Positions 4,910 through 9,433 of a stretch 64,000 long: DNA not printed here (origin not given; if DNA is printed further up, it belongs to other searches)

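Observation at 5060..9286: Unusual helicase architecture: Zn-ribbon + DEAH/HA2 core + acidic linker + tandem S1 domains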

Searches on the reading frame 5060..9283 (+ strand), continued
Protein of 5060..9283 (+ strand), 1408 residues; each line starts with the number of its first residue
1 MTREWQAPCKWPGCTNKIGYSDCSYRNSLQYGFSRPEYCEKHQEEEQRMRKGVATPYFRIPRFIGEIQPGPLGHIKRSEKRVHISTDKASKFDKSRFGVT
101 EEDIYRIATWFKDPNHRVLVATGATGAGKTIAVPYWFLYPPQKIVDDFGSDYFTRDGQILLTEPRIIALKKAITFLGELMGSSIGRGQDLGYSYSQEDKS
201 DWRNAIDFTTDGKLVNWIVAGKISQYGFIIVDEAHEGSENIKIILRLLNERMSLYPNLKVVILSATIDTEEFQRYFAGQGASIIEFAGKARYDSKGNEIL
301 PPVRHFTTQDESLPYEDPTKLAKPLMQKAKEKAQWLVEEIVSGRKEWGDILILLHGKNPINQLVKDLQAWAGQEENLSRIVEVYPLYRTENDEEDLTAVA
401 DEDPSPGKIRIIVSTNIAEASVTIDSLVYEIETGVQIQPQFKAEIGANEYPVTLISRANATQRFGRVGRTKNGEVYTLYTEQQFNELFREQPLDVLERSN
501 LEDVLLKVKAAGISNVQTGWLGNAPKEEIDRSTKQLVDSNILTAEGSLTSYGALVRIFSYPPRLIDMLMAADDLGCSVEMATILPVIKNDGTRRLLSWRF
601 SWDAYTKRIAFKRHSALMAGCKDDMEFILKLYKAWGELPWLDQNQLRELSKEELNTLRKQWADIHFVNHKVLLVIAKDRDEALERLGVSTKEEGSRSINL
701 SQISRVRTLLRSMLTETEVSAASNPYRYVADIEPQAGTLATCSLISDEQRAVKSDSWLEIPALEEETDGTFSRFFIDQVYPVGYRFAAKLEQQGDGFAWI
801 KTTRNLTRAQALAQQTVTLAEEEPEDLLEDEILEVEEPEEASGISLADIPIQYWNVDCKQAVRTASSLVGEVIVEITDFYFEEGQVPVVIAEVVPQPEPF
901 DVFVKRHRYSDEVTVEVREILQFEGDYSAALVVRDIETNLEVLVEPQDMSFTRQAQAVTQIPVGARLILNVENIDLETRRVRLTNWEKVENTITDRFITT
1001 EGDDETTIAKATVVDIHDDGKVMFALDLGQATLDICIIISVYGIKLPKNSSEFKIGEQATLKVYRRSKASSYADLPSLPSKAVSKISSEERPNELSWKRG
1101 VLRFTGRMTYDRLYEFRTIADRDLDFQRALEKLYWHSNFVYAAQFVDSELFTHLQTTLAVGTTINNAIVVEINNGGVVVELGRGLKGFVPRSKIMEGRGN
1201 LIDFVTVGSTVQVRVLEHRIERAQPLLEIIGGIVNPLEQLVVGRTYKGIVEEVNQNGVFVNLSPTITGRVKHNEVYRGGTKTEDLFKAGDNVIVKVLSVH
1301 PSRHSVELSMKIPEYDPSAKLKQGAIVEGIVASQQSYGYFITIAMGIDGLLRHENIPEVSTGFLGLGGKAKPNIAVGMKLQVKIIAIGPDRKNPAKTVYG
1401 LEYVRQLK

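Call 46: find_related_loci(query=A1, collection=genome_contigs, flank=10000)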
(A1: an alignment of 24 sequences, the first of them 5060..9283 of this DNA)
Query A1 (1408 aa) in genome_contigs; peptide patterns used: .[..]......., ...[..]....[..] (x = any residue, [..] = any of these).
600 stretches matched a pattern (row limit reached: there are more); 12 encode a relative of the query (tblastn E <= 1e-3); 12 distinct loci.
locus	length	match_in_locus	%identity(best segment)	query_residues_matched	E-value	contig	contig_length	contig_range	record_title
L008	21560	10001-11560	28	115-676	3e-42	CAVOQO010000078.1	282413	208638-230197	MAG: uncultured Gammaproteobacteria bacterium isolate MFD09779.bin.2.196 genome assembly, contig: contig_50251, whole ge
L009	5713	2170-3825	27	115-665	2e-40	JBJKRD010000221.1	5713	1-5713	MAG: Opitutaceae bacterium isolate Bin_50 S1Ck127_3470317_flag_1_multi_6.0000_len_5713, whole genome shotgun sequence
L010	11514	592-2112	28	115-665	4e-39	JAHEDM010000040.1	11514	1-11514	MAG: Actinomycetes bacterium isolate Ww201 NODE_11111_length_11514_cov_2.857369, whole genome shotgun sequence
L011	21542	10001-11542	28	115-665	5e-39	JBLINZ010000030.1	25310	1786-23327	MAG: Mariniblastus sp. isolate 3300053785_18 Ga0535658_0003921, whole genome shotgun sequence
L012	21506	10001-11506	27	115-665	2e-37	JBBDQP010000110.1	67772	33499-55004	MAG: Acidimicrobiia bacterium isolate LejiaC_65_80 Lejia_C_974_length_67772_cov_47, whole genome shotgun sequence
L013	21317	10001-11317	29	116-583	4e-37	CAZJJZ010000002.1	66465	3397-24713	MAG TPA_asm: uncultured Candidatus Peribacteria bacterium isolate SRP290908_co2_6 genome assembly, contig: NODE_466_leng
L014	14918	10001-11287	28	115-583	3e-36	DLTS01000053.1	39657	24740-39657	MAG TPA_asm: Acidimicrobiaceae bacterium UBA7830 UBA7830_contig_64218, whole genome shotgun sequence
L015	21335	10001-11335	28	46-516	3e-35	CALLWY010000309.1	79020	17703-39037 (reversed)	MAG TPA_asm: uncultured Planctomicrobium sp. isolate SRR4028130_bin.12_CONCOCT_v1.1_MAG genome assembly, contig: ERZ7950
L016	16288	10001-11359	26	115-587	4e-35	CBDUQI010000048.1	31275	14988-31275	MAG TPA_asm: uncultured Gammaproteobacteria bacterium isolate SRR18550245_binner23_Refined_1 genome assembly, contig: ER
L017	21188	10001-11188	29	115-555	3e-33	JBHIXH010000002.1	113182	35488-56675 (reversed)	MAG: Gammaproteobacteria bacterium isolate MAG45 WDNA05_bin.28.strict_2, whole genome shotgun sequence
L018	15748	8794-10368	25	115-665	2e-31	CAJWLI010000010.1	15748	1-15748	MAG TPA_asm: uncultured Gammaproteobacteria bacterium isolate ERR599043_bin.68_MetaBAT_v2.12.1_MAG genome assembly, cont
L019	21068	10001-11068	30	115-516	1e-30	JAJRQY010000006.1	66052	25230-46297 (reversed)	MAG: Actinomycetes bacterium isolate Dive100_bin2.26 k141_132312, whole genome shotgun sequence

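Call 51: search_protein_families(library=phrogs, proteins=[window:5060-9283:+], max_evalue=0.01)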
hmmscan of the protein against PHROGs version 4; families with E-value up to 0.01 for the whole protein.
window:5060-9283:+ (1408 aa): 1 family
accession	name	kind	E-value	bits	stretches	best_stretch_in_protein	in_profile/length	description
phrog_16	-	DNA, RNA and nucleotide metabolism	1.3e-05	24.6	1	110-418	286-552/986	DNA helicase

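Call 62: find_encoding_contigs(protein=P0026, flank=9000, max_places=1)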
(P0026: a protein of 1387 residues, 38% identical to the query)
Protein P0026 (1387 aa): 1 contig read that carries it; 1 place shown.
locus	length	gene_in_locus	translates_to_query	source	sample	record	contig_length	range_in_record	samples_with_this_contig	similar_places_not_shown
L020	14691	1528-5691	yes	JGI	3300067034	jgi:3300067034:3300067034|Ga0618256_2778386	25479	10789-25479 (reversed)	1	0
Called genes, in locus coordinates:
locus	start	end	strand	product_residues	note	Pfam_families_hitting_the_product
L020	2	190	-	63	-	?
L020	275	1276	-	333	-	-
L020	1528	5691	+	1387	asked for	PF00270:DEAD, PF00271:Helicase_C (faint), PF00575:S1, PF21710:Spt6_S1 (weak), PF23459:S1_RRP5 (weak), PF00575:S1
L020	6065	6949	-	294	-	PF13814:Replic_Relax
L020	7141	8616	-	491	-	PF01935:DUF87 (faint), PF10412:TrwB_AAD_bind (weak), PF02534:T4SS-DNA_transf (weak)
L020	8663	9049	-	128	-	-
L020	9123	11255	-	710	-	-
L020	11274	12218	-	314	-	-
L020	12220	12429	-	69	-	-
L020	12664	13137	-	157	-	-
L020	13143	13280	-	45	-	-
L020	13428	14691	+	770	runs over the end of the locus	PF01381:HTH_3, PF25000:DUF7779, PF24885:TPR_NPHP3, PF13374:TPR_10, PF13424:TPR_12, PF17874:TPR_MalT, PF24885:TPR_NPHP3, PF13424:TPR_12, +11 more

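Call 63: find_encoding_contigs(protein=P0025, flank=9000, max_places=1)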
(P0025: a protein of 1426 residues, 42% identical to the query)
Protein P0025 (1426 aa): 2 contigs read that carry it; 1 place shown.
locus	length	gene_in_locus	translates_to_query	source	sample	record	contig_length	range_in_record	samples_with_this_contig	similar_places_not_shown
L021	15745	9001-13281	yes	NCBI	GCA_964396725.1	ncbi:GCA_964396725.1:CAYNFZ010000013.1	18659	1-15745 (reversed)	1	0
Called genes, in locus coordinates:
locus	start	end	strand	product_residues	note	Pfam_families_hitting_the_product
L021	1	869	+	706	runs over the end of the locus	PF17854:FtsK_alpha, PF01580:FtsK_SpoIIIE, PF09397:FtsK_gamma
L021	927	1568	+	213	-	PF12844:HTH_19, PF13413:HTH_25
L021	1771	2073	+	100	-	-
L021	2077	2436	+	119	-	-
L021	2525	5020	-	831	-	-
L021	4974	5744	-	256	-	-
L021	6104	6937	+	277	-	-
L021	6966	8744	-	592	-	PF00515:TPR_1 (faint), PF13181:TPR_8 (faint), PF13428:TPR_14 (faint), PF07719:TPR_2 (faint), PF12895:ANAPC3 (faint), PF14559:TPR_19 (faint), PF23914:TPR_CcmH_CycH (weak), PF13414:TPR_11 (weak)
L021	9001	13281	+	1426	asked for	PF00270:DEAD (weak), PF00271:Helicase_C (weak), PF21710:Spt6_S1 (faint), PF24685:OB_RRP5_4th (faint), PF00575:S1, PF23459:S1_RRP5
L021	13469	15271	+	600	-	PF01411:tRNA-synt_2c, PF07973:tRNA_SAD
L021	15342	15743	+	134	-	?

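Call 74: find_encoding_contigs(protein=P0046, flank=9000, max_places=2)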
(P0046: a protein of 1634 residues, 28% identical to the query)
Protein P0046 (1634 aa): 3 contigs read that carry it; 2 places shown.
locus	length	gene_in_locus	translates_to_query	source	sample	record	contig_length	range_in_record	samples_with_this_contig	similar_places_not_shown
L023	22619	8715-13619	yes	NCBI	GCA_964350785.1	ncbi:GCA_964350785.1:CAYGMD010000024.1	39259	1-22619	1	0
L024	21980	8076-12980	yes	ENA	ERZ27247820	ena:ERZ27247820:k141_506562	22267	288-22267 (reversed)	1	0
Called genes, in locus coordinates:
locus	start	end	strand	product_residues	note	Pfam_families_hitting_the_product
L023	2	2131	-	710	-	?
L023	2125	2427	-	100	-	PF05101:VirB3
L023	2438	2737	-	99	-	PF04956:TrbC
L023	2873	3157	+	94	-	-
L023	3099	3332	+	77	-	-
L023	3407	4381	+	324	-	-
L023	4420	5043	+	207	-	-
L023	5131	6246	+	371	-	-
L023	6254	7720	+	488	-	-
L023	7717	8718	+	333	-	-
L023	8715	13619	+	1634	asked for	PF00270:DEAD, PF00271:Helicase_C (weak), PF00013:KH_1 (faint)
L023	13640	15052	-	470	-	PF00487:FA_desaturase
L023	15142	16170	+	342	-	PF07478:Dala_Dala_lig_C (weak)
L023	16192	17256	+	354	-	PF00155:Aminotran_1_2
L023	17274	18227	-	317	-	PF02826:2-Hacid_dh_C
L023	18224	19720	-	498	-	PF00487:FA_desaturase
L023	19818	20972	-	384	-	PF00589:Phage_integrase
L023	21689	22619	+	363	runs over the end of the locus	PF14361:RsbRD_N, PF02518:HATPase_c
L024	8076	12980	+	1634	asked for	PF00270:DEAD, PF00271:Helicase_C (weak), PF00013:KH_1 (faint)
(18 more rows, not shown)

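Call 75: find_encoding_contigs(protein=P0047, flank=9000, max_places=1)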
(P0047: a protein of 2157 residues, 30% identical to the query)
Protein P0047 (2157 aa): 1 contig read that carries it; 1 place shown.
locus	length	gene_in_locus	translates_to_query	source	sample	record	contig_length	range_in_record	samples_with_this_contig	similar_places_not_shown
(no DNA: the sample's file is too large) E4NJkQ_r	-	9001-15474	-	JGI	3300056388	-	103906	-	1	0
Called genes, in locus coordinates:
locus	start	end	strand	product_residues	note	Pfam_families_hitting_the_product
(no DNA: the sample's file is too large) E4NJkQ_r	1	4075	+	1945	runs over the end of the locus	PF08751:TrwC, PF13245:AAA_19, PF13604:AAA_30, PF27170:SH3_Rv2311 (weak), PF08275:DNAG_N, PF01751:Toprim (weak), PF13155:Toprim_2, PF13662:Toprim_4 (weak), +3 more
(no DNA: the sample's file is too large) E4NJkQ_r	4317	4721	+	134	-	-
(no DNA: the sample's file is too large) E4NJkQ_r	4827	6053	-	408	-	PF13930:Endonuclea_NS_2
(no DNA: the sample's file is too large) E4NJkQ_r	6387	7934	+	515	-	-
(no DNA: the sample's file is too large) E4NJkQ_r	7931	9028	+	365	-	-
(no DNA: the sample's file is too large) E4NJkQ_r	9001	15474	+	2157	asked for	PF00270:DEAD (weak), PF00271:Helicase_C, PF00575:S1, PF23459:S1_RRP5 (weak)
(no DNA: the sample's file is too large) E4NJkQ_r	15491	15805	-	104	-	-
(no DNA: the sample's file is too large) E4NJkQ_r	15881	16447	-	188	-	-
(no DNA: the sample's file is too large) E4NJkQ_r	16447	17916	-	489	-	PF02534:T4SS-DNA_transf (weak), PF10412:TrwB_AAD_bind, PF12696:TraG-D_C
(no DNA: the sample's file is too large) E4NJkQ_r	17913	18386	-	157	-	-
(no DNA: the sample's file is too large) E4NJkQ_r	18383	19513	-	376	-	PF00877:NLPC_P60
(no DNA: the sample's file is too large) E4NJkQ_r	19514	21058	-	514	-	-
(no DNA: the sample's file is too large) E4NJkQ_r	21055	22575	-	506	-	-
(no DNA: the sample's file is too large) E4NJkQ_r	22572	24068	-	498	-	-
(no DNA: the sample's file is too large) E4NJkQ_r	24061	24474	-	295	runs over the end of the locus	-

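Call 91: search_protein_families(library=pfam, proteins=[P0046, P0047, P0038, P0042], max_evalue=0.01)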
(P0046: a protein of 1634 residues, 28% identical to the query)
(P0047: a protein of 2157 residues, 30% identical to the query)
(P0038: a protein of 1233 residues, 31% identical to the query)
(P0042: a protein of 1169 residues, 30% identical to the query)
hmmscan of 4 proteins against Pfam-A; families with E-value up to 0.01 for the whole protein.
P0046 (1634 aa): 3 families
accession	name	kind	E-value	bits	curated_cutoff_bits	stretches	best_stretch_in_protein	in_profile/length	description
PF00013.35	KH_1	-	1.1e-11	44.8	21.5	2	1428-1478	3-58/66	KH domain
PF00270.35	DEAD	-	1.8e-08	34.7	26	1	153-310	14-163/167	DEAD/DEAH box helicase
PF00271.37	Helicase_C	-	5.1e-06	27.2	23.5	1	422-546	11-108/110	Helicase conserved C-terminal domain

P0047 (2157 aa): 4 families
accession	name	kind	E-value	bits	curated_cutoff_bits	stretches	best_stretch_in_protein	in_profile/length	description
PF00575.29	S1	-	4e-28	98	22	3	1730-1801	3-74/74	S1 RNA binding domain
PF23459.1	S1_RRP5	-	1e-12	48.9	27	1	1733-1799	5-71/72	RRP5 S1 domain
PF00271.37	Helicase_C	-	5.8e-09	36.6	23.5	1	583-700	14-109/110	Helicase conserved C-terminal domain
PF00270.35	DEAD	-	6.9e-07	29.6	26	1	354-423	93-163/167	DEAD/DEAH box helicase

P0038 (1233 aa): 4 families
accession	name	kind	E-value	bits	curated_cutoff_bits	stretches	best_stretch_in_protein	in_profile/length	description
PF00270.35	DEAD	-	7.1e-11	42.6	26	1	123-274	14-163/167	DEAD/DEAH box helicase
PF00271.37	Helicase_C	-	2.4e-10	41.1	23.5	1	336-469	6-109/110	Helicase conserved C-terminal domain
PF01521.26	Fe-S_biosyn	-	0.0031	18.2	26.3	0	1079-1127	44-93/110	Iron-sulphur cluster biosynthesis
PF00575.29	S1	-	0.0043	17.8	22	1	1162-1221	5-67/74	S1 RNA binding domain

P0042 (1169 aa): 3 families
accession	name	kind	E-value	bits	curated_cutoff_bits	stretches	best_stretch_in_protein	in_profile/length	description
PF00270.35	DEAD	-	1e-08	35.5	26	1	108-272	9-162/167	DEAD/DEAH box helicase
PF00271.37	Helicase_C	-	2.2e-07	31.5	23.5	1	351-477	8-109/110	Helicase conserved C-terminal domain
PF20720.3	nSTAND3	-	0.00074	19.7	27.2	1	106-129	10-33/155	Novel STAND NTPase 3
